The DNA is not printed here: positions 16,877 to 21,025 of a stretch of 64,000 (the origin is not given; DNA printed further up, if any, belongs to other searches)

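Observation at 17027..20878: Pls/PosA-type membrane NRPS whose adenylation code reads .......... (lysine-like)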

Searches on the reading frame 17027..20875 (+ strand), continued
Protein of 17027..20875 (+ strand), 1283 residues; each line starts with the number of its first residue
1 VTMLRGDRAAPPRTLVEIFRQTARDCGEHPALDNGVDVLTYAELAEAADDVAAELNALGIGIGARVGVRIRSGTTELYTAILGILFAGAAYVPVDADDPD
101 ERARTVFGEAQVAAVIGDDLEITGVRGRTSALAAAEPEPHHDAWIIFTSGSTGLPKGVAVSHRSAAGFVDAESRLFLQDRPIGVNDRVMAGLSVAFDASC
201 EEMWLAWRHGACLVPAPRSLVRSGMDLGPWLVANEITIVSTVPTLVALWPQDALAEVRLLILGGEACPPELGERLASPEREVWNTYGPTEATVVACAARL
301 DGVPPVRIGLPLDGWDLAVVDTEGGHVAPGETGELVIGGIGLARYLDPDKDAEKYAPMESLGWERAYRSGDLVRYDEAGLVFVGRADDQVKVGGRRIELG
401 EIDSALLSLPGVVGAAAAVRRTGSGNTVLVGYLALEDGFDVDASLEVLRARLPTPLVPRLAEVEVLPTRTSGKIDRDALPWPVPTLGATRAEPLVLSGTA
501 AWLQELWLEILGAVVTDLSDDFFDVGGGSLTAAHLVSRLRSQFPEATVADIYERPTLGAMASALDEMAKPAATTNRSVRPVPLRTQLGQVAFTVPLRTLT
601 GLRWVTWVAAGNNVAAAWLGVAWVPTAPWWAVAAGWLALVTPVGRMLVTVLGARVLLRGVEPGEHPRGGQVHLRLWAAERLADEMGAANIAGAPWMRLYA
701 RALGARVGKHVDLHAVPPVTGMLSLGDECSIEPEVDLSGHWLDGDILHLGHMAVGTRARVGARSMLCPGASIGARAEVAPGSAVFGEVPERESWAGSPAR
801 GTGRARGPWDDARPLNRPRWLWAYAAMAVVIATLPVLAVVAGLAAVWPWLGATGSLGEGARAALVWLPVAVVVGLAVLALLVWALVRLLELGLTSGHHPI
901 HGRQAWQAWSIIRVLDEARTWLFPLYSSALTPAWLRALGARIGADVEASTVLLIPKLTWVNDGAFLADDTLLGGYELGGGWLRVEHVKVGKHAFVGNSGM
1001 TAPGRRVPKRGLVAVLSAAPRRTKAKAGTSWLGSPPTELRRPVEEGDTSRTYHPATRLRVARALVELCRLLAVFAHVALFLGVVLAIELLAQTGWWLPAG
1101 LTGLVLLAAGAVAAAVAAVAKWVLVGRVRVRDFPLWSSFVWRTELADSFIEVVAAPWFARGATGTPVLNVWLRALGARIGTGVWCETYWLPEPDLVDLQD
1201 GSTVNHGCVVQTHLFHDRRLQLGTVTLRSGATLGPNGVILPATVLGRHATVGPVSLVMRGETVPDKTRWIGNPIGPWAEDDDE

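Call 15: find_homologous_proteins(query=window:17027-20875:+, max_evalue=1e-50)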
Query window:17027-20875:+ (1283 aa): 7760 proteins with E <= 1e-50 among 8000 candidates; the best 120 are listed.
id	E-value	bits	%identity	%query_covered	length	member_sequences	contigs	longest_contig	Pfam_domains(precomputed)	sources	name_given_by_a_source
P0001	0.0e+0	2859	100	100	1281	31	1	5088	PF00550.32,PF00132.31,PF00501.35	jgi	jgi:non-ribosomal peptide synthetase-like protein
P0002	0.0e+0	2432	85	100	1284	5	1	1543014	PF00550.32,PF00132.31,PF00501.35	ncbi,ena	-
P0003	0.0e+0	2429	84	100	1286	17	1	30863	PF00550.32,PF00132.31,PF00501.35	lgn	-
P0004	0.0e+0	2239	78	100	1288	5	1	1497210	PF00550.32,PF00132.31,PF00501.35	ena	-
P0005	0.0e+0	2239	78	100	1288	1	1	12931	PF00550.32,PF00132.31,PF00501.35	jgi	jgi:non-ribosomal peptide synthetase-like protein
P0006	0.0e+0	2184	76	100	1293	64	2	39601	PF00550.32,PF00132.31,PF00501.35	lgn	-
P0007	0.0e+0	2175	77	98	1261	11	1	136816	PF00550.32,PF00132.31,PF00501.35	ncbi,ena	-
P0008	0.0e+0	2169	77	99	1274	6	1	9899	PF00550.32,PF00501.35,PF13193.13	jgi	jgi:non-ribosomal peptide synthetase-like protein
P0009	0.0e+0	2159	76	99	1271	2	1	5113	PF00550.32,PF00132.31,PF00501.35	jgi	jgi:non-ribosomal peptide synthetase-like protein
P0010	0.0e+0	2156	77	100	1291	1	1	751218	PF00550.32,PF00501.35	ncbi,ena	-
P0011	0.0e+0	2124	73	100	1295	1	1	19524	PF00550.32,PF00132.31,PF00501.35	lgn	-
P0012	0.0e+0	2116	75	100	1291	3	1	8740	PF00550.32,PF00132.31,PF00501.35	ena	-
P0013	0.0e+0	2111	72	100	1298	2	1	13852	PF00550.32,PF00132.31,PF00501.35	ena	-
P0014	0.0e+0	2110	74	100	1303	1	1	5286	PF00550.32,PF00132.31,PF00501.35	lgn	-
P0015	0.0e+0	2101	75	100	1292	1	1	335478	PF00550.32,PF00132.31,PF00501.35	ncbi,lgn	ncbi:Pls/PosA family non-ribosomal peptide synthetase [Pedococcus sp. P5_B7]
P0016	0.0e+0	2090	74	99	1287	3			PF00550.32,PF00132.31,PF00501.35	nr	nr:Pls/PosA family non-ribosomal peptide synthetase [Pedococcus badiiscoriae]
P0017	0.0e+0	2075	73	100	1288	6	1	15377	PF00550.32,PF00132.31,PF00501.35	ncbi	-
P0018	0.0e+0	2073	74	99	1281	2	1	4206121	PF00550.32,PF00132.31,PF00501.35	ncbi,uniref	ncbi:Pls/PosA family non-ribosomal peptide synthetase [Pedococcus sp. KACC 23699]|uniref:Pls/PosA fa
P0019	0.0e+0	2071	73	100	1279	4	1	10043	PF00550.32,PF14602.13,PF00132.31,PF00501.35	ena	-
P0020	0.0e+0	2059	73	100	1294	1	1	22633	PF00550.32,PF00132.31,PF00501.35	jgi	jgi:non-ribosomal peptide synthetase-like protein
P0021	0.0e+0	2055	71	100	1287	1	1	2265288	PF00550.32,PF00132.31,PF00501.35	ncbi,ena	-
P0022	0.0e+0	2052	73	100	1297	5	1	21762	PF00550.32,PF00132.31,PF00501.35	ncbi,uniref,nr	ncbi:Pls/PosA family non-ribosomal peptide synthetase [Pedococcus sp.]|uniref:Pls/PosA family non-ri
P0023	0.0e+0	2045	73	100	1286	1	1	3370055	PF00550.32,PF00132.31,PF00501.35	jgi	jgi:non-ribosomal peptide synthetase-like protein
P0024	0.0e+0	2040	71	100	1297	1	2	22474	PF00550.32,PF00132.31,PF00501.35,PF13193.13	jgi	-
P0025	0.0e+0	2040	72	100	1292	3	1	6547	PF00550.32,PF00132.31,PF00501.35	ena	-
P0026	0.0e+0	2038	71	100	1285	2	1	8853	PF00550.32,PF00132.31,PF00501.35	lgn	-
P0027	0.0e+0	2038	73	100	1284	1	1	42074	PF00550.32,PF00132.31,PF00501.35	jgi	jgi:non-ribosomal peptide synthetase-like protein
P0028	0.0e+0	2034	71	100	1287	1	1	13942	PF00550.32,PF00132.31,PF00501.35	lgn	-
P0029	0.0e+0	2032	72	100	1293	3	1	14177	PF00550.32,PF00132.31,PF00501.35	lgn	-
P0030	0.0e+0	2032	72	100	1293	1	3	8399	PF00550.32,PF00132.31,PF00501.35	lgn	-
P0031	0.0e+0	2029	71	100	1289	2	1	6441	PF00550.32,PF00132.31,PF00501.35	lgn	-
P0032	0.0e+0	2028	72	99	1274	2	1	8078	PF00550.32,PF00132.31,PF00501.35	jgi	jgi:non-ribosomal peptide synthetase-like protein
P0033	0.0e+0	2028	72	100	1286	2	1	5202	PF00550.32,PF00132.31,PF00501.35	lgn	-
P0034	0.0e+0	2026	72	100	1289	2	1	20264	PF00550.32,PF00132.31,PF00501.35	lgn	-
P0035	0.0e+0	2026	69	100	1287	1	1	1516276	PF00550.32,PF00132.31,PF00501.35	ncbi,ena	-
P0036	0.0e+0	2022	70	100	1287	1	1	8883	PF00550.32,PF00132.31,PF00501.35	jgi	-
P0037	0.0e+0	2021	71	100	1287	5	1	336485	PF00550.32,PF00132.31,PF00501.35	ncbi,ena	-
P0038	0.0e+0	2021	71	100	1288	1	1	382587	PF00550.32,PF00501.35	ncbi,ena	-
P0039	0.0e+0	2021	71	100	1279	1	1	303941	PF00550.32,PF00132.31,PF00501.35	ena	-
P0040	0.0e+0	2021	71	100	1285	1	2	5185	PF00550.32,PF00132.31,PF00501.35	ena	-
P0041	0.0e+0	2019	71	100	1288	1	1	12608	PF00550.32,PF00501.35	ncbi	-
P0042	0.0e+0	2017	69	100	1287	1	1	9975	PF00550.32,PF00132.31,PF00501.35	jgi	-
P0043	0.0e+0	2016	71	100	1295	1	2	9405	PF00550.32,PF00132.31,PF00501.35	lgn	-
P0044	0.0e+0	2016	71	100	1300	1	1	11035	PF00550.32,PF00501.35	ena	-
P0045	0.0e+0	2015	69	100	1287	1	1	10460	PF00550.32,PF00132.31,PF00501.35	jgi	-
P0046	0.0e+0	2015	71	100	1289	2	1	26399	PF00550.32,PF00132.31,PF00501.35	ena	-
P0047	0.0e+0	2014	71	100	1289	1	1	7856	PF00550.32,PF00132.31,PF00501.35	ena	-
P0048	0.0e+0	2011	72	100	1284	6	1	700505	PF00550.32,PF00132.31,PF00501.35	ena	-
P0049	0.0e+0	2009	71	100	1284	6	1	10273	PF00550.32,PF00132.31,PF00501.35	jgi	jgi:non-ribosomal peptide synthetase-like protein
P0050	0.0e+0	2008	71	100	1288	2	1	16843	PF00550.32,PF00132.31,PF00501.35,PF25087.2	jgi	jgi:non-ribosomal peptide synthetase-like protein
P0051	0.0e+0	2008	72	100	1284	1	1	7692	PF00550.32,PF00132.31,PF00501.35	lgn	-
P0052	0.0e+0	2007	71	100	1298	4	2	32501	PF00550.32,PF00132.31,PF00501.35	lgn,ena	-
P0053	0.0e+0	2005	71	100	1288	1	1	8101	PF00550.32,PF00132.31,PF00501.35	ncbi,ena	-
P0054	0.0e+0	2002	71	100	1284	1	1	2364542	PF00550.32,PF00132.31,PF00501.35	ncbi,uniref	ncbi:Pls/PosA family non-ribosomal peptide synthetase [Longivirga aurantiaca]|uniref:Pls/PosA family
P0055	0.0e+0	2001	71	100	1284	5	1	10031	PF00550.32,PF00132.31,PF00501.35,PF25087.2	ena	-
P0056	0.0e+0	2000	71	100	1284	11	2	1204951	PF00550.32,PF00132.31,PF00501.35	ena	-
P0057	0.0e+0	1996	70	100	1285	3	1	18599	PF00550.32,PF00132.31,PF00501.35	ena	-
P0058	0.0e+0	1994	71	100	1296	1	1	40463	PF00550.32,PF00132.31,PF00501.35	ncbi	-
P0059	0.0e+0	1993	71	100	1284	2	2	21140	PF00550.32,PF00132.31,PF00501.35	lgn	-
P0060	0.0e+0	1991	70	100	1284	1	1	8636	PF00550.32,PF00132.31,PF00501.35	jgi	jgi:non-ribosomal peptide synthetase-like protein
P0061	0.0e+0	1987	71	100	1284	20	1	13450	PF00550.32,PF00132.31,PF00501.35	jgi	jgi:non-ribosomal peptide synthetase-like protein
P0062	0.0e+0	1983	69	100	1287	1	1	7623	PF00550.32,PF00132.31,PF00501.35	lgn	-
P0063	0.0e+0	1983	71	100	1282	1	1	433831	PF00550.32,PF00132.31,PF00501.35,PF25087.2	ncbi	ncbi:MAG: Pls/PosA family non-ribosomal peptide synthetase [Candidatus Nanopelagicales bacterium]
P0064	0.0e+0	1982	71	100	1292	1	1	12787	PF00550.32,PF00132.31,PF00501.35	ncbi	-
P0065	0.0e+0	1981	69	100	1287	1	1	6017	PF00550.32,PF00132.31,PF00501.35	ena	-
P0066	0.0e+0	1981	70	100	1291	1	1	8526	PF00550.32,PF00132.31,PF00501.35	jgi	jgi:non-ribosomal peptide synthetase-like protein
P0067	0.0e+0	1981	71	100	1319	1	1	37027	PF00550.32,PF00132.31,PF00501.35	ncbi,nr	ncbi:MAG TPA: Pls/PosA family non-ribosomal peptide synthetase [Dermatophilaceae bacterium]|nr:Pls/P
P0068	0.0e+0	1979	71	100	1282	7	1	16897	PF00550.32,PF00132.31,PF00501.35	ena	-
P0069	0.0e+0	1978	71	100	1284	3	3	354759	PF00550.32,PF00132.31,PF00501.35,PF25087.2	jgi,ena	jgi:non-ribosomal peptide synthetase-like protein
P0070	0.0e+0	1978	70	99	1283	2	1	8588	PF00550.32,PF00132.31,PF00501.35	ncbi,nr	ncbi:MAG: amino acid adenylation enzyme/thioester reductase family protein [Nocardioidaceae bacteriu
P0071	0.0e+0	1976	71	100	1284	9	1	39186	PF00550.32,PF00132.31,PF00501.35,PF25087.2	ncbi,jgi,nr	ncbi:MAG: amino acid adenylation domain-containing protein [Actinobacteria bacterium]|nr:amino acid 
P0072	0.0e+0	1974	68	100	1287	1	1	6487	PF00550.32,PF00132.31,PF00501.35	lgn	-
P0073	0.0e+0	1971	70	99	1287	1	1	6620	PF00550.32,PF00132.31,PF00501.35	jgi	-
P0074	0.0e+0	1970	69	100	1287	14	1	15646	PF00550.32,PF00132.31,PF00501.35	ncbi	ncbi:MAG: Pls/PosA family non-ribosomal peptide synthetase [Aeromicrobium sp.]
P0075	0.0e+0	1970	69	100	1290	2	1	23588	PF00550.32,PF00132.31,PF00501.35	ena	-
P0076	0.0e+0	1968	69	100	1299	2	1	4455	PF00550.32,PF00132.31,PF00501.35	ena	-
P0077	0.0e+0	1966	68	100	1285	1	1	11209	PF00550.32,PF00132.31,PF00501.35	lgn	-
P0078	0.0e+0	1966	71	100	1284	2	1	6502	PF00550.32,PF00132.31,PF00501.35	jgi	-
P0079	0.0e+0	1964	69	100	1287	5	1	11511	PF00550.32,PF00132.31,PF00501.35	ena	-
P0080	0.0e+0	1962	70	100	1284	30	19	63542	PF00550.32,PF00132.31,PF00501.35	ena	-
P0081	0.0e+0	1960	70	100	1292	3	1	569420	PF00550.32,PF00132.31,PF00501.35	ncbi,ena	-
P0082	0.0e+0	1960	72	99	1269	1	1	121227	PF00550.32,PF00132.31,PF00501.35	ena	-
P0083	0.0e+0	1958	68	100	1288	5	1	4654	PF00550.32,PF00132.31,PF00501.35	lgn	-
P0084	0.0e+0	1956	70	100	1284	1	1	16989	PF00550.32,PF00132.31,PF00501.35,PF25087.2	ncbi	-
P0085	0.0e+0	1953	68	100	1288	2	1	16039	PF00550.32,PF00132.31,PF00501.35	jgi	-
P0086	0.0e+0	1951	69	100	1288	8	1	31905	PF00550.32,PF00132.31,PF00501.35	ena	-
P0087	0.0e+0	1951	70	100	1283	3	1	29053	PF00550.32,PF00132.31,PF00501.35,PF25087.2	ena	-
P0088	0.0e+0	1950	71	100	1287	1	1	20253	PF00550.32,PF00132.31,PF00501.35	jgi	jgi:non-ribosomal peptide synthetase-like protein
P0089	0.0e+0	1950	68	100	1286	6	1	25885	PF00550.32,PF00132.31,PF00501.35,PF13193.13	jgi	jgi:non-ribosomal peptide synthetase-like protein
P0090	0.0e+0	1950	70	99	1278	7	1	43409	PF00550.32,PF00132.31,PF00501.35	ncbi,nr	ncbi:MAG: amino acid adenylation domain-containing protein [Kineosporiaceae bacterium]|nr:amino acid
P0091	0.0e+0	1949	69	100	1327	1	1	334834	PF00550.32,PF00132.31,PF00501.35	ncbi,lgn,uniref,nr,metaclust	ncbi:non-ribosomal peptide synthetase terminal domain of unknown function [Sanguibacter gelidistatua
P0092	0.0e+0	1949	69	100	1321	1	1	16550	PF00550.32,PF00132.31,PF00501.35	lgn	-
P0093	0.0e+0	1947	68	100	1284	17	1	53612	PF00550.32,PF00132.31,PF00501.35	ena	-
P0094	0.0e+0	1946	69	100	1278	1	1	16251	PF00550.32,PF00132.31,PF00501.35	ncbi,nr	ncbi:MAG TPA: Pls/PosA family non-ribosomal peptide synthetase [Nocardioidaceae bacterium]|nr:Pls/Po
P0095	0.0e+0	1946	68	99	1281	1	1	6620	PF00550.32,PF00132.31,PF00501.35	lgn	-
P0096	0.0e+0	1945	72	95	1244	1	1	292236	PF00550.32,PF00132.31,PF00501.35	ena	-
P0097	0.0e+0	1944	68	100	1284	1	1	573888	PF00550.32,PF00132.31,PF00501.35,PF13193.13,PF25087.2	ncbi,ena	-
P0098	0.0e+0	1944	69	99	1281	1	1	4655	PF00550.32,PF00132.31,PF00501.35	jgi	-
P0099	0.0e+0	1943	69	100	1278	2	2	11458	PF00550.32,PF00132.31,PF00501.35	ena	-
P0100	0.0e+0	1943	68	100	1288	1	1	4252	PF00550.32,PF00132.31,PF00501.35,PF13193.13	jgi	jgi:non-ribosomal peptide synthetase-like protein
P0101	0.0e+0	1942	69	100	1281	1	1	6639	PF00550.32,PF00132.31,PF00501.35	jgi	jgi:non-ribosomal peptide synthetase-like protein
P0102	0.0e+0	1941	70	100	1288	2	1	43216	PF00550.32,PF00132.31,PF00501.35,PF25087.2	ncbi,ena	-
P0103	0.0e+0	1940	69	100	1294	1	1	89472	PF00550.32,PF00132.31,PF00501.35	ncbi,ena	-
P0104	0.0e+0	1940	68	100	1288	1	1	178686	PF00550.32,PF00132.31,PF00501.35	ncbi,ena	-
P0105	0.0e+0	1938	71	99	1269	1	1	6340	PF00550.32,PF00132.31,PF00501.35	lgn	-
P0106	0.0e+0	1937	69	99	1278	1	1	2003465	PF00550.32,PF00132.31,PF00501.35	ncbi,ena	-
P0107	0.0e+0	1936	70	100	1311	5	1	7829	PF00550.32,PF00132.31,PF00501.35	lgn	-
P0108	0.0e+0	1933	68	100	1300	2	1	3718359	PF00550.32,PF00132.31,PF00501.35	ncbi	ncbi:Pls/PosA family non-ribosomal peptide synthetase [Dermatophilaceae bacterium Sec6.4]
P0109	0.0e+0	1933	70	100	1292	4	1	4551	PF00550.32,PF00132.31,PF00501.35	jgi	jgi:non-ribosomal peptide synthetase-like protein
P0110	0.0e+0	1932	70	100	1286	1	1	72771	PF00550.32,PF14602.13,PF00132.31,PF00501.35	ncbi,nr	ncbi:MAG: amino acid adenylation domain-containing protein [Kineosporiaceae bacterium]|nr:amino acid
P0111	0.0e+0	1930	68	100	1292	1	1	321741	PF00550.32,PF00132.31,PF00501.35,PF13193.13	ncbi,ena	-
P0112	0.0e+0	1928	69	100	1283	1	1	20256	PF00550.32,PF00132.31,PF00501.35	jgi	jgi:non-ribosomal peptide synthetase-like protein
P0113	0.0e+0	1926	69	100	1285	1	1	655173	PF00550.32,PF00132.31,PF00501.35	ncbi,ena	-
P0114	0.0e+0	1923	69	100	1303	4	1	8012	PF00550.32,PF00132.31,PF00501.35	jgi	-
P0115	0.0e+0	1920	69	100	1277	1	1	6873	PF00550.32,PF00132.31,PF00501.35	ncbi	ncbi:MAG: Pls/PosA family non-ribosomal peptide synthetase [Nocardioides sp.]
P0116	0.0e+0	1919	68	100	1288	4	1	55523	PF00550.32,PF00132.31,PF00501.35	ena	-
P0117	0.0e+0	1918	68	100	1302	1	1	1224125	PF00550.32,PF00132.31,PF00501.35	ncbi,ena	-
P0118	0.0e+0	1918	68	100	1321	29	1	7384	PF00550.32,PF00132.31,PF00501.35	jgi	jgi:non-ribosomal peptide synthetase-like protein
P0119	0.0e+0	1917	68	100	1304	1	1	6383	PF00550.32,PF00132.31,PF00501.35,PF13193.13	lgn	-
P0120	0.0e+0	1917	68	100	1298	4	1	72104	PF00550.32,PF00132.31,PF00501.35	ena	-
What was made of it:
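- Closest known: ε-Poly-L-lysine synthetase Pls of Streptomyces albulus. Different: Host is an uncultured actinobacterium whose closest named relatives are Pedococcus (Intrasporangiaceae), at 73-75% (call 15).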

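Call 43: find_encoding_contigs(protein=P0001, flank=2000, max_places=3)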
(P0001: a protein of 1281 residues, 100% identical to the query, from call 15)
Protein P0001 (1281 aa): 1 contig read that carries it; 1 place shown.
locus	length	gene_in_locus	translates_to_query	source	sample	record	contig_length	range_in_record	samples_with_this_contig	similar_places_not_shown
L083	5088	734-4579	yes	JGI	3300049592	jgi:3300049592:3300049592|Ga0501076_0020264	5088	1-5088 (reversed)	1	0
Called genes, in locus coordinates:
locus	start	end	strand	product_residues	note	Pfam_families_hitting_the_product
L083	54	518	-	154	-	-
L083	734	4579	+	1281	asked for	PF00501:AMP-binding, PF00550:PP-binding, PF00132:Hexapep (faint)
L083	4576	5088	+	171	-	?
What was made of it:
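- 17027..20878 (+): pls-like gene: single-module A-PCP plus a membrane polymerisation domain, 1283 aa. An alternative start lies at ATG 17033. JGI gene call on an identical contig: call 43.
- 20875..20878 (+): GTGA overlap: the GTG start of the peptidase gene shares three bases with the TGA stop of pls. This arrangement implies translational coupling. JGI calls the same 4-base overlap (call 43).
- Checked: JGI's own gene call on a 100%-identical metagenome contig starts two codons later, at ATG 17033, giving 1281 aa (calls 15, 43).
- The window comes from a metagenome (call 43).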

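Call 44: find_encoding_contigs(protein=P0002, flank=8000, max_places=2)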
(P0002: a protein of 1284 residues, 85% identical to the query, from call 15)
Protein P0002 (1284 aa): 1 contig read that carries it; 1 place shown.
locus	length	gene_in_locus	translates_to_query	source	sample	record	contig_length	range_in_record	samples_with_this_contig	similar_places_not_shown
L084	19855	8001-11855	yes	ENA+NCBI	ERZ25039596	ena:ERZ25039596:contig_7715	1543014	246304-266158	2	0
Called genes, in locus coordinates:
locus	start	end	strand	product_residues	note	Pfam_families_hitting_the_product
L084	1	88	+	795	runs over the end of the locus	PF01315:Ald_Xan_dh_C, PF02738:MoCoBD_1, PF20256:MoCoBD_2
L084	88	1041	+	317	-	PF02625:XdhC_CoxI, PF13478:XdhC_C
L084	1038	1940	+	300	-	PF13191:AAA_16 (weak), PF07726:AAA_3 (faint), PF07728:AAA_5, PF13401:AAA_22 (faint), PF00004:AAA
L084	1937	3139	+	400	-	PF05762:VWA_CoxE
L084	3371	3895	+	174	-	PF04191:PEMT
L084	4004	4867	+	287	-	PF24096:DUF7379 (weak), PF00561:Abhydrolase_1 (weak), PF02089:Palm_thioest (weak), PF07819:PGAP1 (weak), PF01674:Lipase_2 (weak)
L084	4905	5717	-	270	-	PF12679:ABC2_membrane_2 (weak), PF12730:ABC2_membrane_4, PF10920:DUF2705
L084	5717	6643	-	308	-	PF00005:ABC_tran, PF13304:AAA_21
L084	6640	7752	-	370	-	-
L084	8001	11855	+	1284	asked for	PF00501:AMP-binding, PF00550:PP-binding, PF00132:Hexapep (faint)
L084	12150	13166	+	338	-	PF17900:Peptidase_M1_N, PF01433:Peptidase_M1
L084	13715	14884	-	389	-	PF00916:Sulfate_transp, PF01740:STAS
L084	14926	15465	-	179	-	PF00916:Sulfate_transp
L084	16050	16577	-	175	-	PF25087:GMPPB_C (faint), PF25084:LbH_EIF2B (weak), PF00132:Hexapep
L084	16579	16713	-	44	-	-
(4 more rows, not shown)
